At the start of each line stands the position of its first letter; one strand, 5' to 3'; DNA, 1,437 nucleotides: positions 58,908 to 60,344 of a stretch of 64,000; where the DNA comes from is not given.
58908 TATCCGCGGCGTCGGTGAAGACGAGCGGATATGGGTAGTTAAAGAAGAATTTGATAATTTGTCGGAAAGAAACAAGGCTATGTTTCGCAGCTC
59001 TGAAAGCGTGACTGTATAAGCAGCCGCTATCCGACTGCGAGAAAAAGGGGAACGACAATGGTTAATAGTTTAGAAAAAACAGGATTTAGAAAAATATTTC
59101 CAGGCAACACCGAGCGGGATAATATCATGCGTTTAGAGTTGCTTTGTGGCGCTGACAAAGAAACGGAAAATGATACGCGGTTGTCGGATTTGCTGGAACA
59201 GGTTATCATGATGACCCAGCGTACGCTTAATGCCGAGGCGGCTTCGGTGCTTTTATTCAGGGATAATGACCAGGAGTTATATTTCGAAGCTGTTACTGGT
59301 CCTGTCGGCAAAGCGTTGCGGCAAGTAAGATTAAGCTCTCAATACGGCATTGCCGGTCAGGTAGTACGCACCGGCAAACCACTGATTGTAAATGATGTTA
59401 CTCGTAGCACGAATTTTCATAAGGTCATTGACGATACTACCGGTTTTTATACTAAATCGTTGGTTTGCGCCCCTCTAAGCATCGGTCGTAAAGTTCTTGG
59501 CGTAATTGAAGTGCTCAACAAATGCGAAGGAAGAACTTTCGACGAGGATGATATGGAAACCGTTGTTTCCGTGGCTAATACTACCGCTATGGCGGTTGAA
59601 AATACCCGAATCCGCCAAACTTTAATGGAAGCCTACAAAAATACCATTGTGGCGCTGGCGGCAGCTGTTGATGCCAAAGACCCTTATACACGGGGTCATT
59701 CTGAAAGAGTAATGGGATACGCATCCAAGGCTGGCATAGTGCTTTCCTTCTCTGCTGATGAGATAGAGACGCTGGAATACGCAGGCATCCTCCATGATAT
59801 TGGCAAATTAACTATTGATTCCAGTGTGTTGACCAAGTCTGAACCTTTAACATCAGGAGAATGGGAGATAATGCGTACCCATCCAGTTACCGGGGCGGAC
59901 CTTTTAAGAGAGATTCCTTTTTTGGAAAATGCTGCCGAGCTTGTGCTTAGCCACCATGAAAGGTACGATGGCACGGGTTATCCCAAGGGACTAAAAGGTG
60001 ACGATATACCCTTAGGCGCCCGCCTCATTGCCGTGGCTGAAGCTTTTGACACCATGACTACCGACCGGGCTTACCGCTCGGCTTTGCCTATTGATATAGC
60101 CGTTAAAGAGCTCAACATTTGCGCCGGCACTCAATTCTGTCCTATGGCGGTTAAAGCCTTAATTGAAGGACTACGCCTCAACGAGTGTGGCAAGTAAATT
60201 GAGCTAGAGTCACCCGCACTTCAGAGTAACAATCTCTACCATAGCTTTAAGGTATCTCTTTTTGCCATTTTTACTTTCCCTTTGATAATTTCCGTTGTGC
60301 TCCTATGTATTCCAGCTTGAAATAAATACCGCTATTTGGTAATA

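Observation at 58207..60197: Sensor-less class III nucleotidyl cyclase paired with a GAF-HD-GYP phosphodiesterase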

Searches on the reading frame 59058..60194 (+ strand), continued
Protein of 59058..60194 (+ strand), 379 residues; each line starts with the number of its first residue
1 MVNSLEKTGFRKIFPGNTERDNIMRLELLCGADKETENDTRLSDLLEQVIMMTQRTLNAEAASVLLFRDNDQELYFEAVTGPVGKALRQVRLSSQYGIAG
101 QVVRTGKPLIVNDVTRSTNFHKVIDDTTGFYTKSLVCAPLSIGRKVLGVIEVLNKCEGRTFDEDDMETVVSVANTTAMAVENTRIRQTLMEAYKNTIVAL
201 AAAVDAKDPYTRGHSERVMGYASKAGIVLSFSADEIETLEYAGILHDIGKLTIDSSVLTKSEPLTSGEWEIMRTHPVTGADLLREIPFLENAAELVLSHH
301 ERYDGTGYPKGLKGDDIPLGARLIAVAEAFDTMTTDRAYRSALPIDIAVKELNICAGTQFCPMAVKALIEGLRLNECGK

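Call 84: search_protein_families(library=pfam, proteins=[L143:5226-5993:+, L143:2379-4001:+], max_evalue=1)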
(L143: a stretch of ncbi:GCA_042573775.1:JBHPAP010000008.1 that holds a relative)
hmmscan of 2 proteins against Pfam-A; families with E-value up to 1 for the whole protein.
L143:5226-5993:+ (256 aa): 4 families
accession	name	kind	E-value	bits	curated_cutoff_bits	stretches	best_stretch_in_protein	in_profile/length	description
PF12706.13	Lactamase_B_2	-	1.5e-18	67.6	27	1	42-202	27-181/200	Beta-lactamase superfamily domain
PF02112.21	PDEase_II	-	2e-06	27.6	23.7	1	43-118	80-160/340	cAMP phosphodiesterases class-II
PF00753.33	Lactamase_B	-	0.0002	21.8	22.7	1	29-73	20-71/196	Metallo-beta-lactamase superfamily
PF13483.12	Lactamase_B_3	-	0.027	14.9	24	1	37-140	28-86/160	Beta-lactamase superfamily domain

L143:2379-4001:+ (541 aa): 2 families
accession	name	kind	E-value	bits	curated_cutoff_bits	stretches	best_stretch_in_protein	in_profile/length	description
PF04773.18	FecR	-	1.8e-10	41.5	24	1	174-273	2-96/97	FecR protein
PF02320.22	UCR_hinge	-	0.0039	17.7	27.2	1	4-33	18-49/65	Ubiquinol-cytochrome C reductase hinge protein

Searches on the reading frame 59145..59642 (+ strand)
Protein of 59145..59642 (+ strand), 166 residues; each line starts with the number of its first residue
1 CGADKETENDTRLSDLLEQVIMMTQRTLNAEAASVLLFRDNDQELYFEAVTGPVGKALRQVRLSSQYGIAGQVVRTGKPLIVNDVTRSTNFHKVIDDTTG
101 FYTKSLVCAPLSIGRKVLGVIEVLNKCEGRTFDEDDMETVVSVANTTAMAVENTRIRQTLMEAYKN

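Call 37: search_solved_structures(query=window:59145-59642:+, max_evalue=1e-8, show_alignments=5)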
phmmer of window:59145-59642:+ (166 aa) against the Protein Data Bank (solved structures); distinct sequences matched with E-value up to 1e-8: 20.
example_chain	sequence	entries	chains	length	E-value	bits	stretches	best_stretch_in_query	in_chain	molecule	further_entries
5w10_A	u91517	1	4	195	8.6e-21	78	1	26-153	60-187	cGMP-specific phosphodiesterase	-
3ibj_A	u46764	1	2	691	1.5e-19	74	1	13-143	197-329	cGMP-dependent 3',5'-cyclic phosphodiesterase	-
9lrn_A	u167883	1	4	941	3.2e-19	72.9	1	13-143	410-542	cGMP-dependent 3',5'-cyclic phosphodiesterase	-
1mc0_A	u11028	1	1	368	1.6e-18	70.6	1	13-143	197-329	3',5'-cyclic nucleotide phosphodiesterase 2A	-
2zmf_A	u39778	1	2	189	2.8e-17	66.5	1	9-150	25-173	cAMP and cAMP-inhibited cGMP 3',5'-cyclic phosphodiesterase 10A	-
3jab_B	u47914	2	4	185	2.4e-16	63.5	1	13-143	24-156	GafB domain of phosphodiesterase 2A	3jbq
3lfv_A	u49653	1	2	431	4.6e-16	62.6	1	60-160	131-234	cGMP-specific 3',5'-cyclic phosphodiesterase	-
3mf0_A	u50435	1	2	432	4.7e-16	62.6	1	60-160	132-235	cGMP-specific 3',5'-cyclic phosphodiesterase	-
9lss_A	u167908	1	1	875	4.3e-15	59.5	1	60-159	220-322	cGMP-specific 3',5'-cyclic phosphodiesterase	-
3bjc_A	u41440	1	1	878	4.3e-15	59.5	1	60-159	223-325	cGMP-specific 3',5'-cyclic phosphodiesterase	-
4mcw_A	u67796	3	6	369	2.4e-14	57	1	11-165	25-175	Metal dependent phosphohydrolase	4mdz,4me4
1ykd_A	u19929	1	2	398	6.1e-14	55.7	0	9-139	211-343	adenylate cyclase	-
6x88_A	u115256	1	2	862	1.3e-12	51.4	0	66-153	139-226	Cone cGMP-specific 3',5'-cyclic phosphodiesterase subunit alpha'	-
9cxg_A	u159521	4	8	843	3.8e-12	49.9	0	60-145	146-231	Cone cGMP-specific 3',5'-cyclic phosphodiesterase subunit alpha'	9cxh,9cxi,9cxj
10oz_A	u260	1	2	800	1.6e-11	47.9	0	66-140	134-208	cGMP-specific 3',5'-cyclic phosphodiesterase PDE5-PDE6 chimera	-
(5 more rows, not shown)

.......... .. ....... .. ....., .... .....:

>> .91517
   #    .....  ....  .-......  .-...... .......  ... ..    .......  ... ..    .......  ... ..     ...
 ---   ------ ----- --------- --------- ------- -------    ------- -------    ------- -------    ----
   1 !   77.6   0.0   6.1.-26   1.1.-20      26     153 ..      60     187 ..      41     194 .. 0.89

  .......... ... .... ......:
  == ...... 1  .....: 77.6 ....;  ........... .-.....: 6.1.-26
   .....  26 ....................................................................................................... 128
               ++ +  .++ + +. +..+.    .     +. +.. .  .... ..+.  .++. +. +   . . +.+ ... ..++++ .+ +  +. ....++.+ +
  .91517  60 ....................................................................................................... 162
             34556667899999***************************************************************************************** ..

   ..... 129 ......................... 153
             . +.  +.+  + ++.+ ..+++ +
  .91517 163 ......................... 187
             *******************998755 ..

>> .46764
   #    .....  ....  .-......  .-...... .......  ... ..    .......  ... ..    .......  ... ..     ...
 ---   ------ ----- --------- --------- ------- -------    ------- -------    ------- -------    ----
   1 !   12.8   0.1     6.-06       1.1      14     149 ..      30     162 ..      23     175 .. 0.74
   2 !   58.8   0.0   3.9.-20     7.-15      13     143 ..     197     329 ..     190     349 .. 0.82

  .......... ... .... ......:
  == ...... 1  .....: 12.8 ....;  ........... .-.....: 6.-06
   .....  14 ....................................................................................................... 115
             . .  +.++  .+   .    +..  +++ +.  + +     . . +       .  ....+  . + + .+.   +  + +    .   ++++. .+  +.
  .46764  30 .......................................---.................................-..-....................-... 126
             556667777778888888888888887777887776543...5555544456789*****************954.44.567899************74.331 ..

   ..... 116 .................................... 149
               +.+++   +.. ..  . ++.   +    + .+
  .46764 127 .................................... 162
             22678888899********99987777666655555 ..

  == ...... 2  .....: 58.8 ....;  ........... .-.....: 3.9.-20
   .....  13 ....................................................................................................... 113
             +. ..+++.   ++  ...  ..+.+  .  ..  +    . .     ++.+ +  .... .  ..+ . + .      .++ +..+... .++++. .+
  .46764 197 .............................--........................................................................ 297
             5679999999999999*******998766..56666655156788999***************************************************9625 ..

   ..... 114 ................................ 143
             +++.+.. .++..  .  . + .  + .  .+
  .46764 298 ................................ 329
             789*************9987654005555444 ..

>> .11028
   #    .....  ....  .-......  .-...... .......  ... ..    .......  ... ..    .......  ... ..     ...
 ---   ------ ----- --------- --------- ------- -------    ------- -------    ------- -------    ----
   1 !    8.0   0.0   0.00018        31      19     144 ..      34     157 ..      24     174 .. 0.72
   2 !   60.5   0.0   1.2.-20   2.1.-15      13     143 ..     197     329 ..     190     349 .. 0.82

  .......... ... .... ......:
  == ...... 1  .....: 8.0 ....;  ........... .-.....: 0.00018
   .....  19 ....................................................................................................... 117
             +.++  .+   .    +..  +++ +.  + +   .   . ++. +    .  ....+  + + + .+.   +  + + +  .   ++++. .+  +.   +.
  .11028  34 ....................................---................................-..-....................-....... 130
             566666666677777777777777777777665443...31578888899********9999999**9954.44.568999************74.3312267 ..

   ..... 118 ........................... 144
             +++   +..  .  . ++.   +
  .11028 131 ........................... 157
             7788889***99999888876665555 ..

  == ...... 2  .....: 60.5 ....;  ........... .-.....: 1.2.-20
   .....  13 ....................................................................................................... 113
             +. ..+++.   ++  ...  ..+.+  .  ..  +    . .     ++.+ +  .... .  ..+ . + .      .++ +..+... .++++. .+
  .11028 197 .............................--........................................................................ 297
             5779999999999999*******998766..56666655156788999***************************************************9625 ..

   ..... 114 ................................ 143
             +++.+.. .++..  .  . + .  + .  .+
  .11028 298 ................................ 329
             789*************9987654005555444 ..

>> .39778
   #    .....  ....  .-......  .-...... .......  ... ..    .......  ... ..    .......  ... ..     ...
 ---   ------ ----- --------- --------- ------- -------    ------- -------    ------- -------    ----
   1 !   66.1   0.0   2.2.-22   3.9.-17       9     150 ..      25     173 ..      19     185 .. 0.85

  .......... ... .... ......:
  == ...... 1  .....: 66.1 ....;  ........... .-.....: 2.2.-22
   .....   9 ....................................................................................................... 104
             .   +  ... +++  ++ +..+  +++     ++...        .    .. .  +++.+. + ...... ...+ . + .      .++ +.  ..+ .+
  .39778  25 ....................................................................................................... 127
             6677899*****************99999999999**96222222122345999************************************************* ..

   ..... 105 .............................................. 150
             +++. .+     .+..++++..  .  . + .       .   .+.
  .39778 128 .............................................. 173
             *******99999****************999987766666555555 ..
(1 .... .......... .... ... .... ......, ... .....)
